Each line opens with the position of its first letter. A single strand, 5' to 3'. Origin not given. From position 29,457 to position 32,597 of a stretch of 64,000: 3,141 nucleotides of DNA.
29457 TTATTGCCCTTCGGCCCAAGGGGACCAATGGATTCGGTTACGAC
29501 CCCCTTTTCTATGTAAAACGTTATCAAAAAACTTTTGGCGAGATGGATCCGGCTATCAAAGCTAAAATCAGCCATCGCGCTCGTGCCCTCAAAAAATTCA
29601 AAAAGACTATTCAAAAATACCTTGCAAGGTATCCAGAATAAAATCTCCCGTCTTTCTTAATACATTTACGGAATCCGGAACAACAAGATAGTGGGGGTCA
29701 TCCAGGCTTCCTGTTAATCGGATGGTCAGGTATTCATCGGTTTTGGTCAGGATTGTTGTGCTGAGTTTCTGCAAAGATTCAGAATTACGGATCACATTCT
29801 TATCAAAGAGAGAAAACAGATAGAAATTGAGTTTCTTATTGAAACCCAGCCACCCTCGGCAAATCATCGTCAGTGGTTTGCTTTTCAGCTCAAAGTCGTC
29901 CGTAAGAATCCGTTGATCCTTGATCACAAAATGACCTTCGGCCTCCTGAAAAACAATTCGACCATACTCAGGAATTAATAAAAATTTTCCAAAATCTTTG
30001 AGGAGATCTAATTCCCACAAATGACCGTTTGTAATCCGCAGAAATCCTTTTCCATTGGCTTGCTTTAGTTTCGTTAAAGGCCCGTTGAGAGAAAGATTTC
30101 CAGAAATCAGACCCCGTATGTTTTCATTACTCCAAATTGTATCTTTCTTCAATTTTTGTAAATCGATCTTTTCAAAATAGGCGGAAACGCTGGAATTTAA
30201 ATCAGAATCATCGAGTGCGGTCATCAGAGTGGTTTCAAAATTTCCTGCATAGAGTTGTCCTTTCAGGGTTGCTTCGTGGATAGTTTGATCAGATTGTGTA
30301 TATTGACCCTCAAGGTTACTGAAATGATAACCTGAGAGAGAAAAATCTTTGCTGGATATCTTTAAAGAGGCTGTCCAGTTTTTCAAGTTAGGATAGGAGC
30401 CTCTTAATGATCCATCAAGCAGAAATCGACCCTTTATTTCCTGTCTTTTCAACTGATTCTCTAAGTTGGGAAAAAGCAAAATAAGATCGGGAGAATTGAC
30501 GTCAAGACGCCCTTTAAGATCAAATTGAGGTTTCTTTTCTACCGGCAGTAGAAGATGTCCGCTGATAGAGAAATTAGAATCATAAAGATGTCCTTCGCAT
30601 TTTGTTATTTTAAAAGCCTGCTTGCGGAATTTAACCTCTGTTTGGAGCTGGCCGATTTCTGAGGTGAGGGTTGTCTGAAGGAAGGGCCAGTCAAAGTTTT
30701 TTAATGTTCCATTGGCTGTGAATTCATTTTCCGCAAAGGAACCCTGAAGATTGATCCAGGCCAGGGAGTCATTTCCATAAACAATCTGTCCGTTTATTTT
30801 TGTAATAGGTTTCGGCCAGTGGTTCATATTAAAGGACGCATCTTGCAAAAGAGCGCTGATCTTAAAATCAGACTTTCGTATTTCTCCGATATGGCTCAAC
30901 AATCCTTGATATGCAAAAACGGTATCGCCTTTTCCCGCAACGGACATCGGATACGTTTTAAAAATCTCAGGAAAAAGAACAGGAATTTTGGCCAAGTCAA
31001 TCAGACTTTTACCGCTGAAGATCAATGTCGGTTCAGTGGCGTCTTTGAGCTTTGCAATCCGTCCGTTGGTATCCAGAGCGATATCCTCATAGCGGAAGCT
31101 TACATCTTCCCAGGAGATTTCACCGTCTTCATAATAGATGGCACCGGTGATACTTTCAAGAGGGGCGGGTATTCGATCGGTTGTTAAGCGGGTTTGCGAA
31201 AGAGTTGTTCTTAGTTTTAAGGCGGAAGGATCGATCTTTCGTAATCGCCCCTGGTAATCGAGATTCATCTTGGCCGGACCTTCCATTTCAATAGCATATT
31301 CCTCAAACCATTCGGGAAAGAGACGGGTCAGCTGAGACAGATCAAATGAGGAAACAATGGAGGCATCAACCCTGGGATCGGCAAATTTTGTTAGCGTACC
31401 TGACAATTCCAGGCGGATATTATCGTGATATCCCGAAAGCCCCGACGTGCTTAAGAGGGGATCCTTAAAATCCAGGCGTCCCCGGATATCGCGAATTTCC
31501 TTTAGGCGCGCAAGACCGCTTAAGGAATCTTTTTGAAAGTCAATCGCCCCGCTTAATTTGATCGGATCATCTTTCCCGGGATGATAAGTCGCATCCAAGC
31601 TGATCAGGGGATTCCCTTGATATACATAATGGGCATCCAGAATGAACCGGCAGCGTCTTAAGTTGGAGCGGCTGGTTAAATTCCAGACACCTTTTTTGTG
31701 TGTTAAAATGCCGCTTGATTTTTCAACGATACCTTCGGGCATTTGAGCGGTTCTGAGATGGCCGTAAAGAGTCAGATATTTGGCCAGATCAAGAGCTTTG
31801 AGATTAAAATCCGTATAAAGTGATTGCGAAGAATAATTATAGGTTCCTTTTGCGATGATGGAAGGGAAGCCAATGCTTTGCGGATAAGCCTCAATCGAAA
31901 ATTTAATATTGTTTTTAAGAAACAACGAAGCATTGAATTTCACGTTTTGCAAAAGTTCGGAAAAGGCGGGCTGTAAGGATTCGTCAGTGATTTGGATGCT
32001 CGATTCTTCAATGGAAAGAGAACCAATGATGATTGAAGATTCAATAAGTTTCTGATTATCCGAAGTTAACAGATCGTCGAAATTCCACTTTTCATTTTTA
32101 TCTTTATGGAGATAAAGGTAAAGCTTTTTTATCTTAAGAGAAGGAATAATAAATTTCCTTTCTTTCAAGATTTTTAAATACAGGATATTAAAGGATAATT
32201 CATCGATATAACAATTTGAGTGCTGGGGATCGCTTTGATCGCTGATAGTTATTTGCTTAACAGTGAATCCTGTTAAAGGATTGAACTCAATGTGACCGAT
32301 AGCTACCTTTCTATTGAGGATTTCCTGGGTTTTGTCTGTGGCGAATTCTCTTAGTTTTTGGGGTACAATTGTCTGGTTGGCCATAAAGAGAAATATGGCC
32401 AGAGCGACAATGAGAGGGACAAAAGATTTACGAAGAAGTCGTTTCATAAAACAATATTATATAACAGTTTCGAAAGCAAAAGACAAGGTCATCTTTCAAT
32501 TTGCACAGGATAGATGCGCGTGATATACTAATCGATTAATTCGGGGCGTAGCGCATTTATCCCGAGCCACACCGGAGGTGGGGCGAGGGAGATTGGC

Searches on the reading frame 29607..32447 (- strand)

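Call 61: search_protein_families(library=pfam, proteins=[window:29607-32447:-], max_evalue=0.0001)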
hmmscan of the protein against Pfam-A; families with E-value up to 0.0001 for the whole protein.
window:29607-32447:- (946 aa): 2 families
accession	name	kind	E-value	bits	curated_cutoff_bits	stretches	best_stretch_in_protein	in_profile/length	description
PF05359.17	DUF748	-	2.2e-17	62.9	50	1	4-243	13-250/1037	Domain of Unknown Function (DUF748)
PF05170.20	AsmA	-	6.5e-10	38.9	29.8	1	5-165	8-183/607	AsmA family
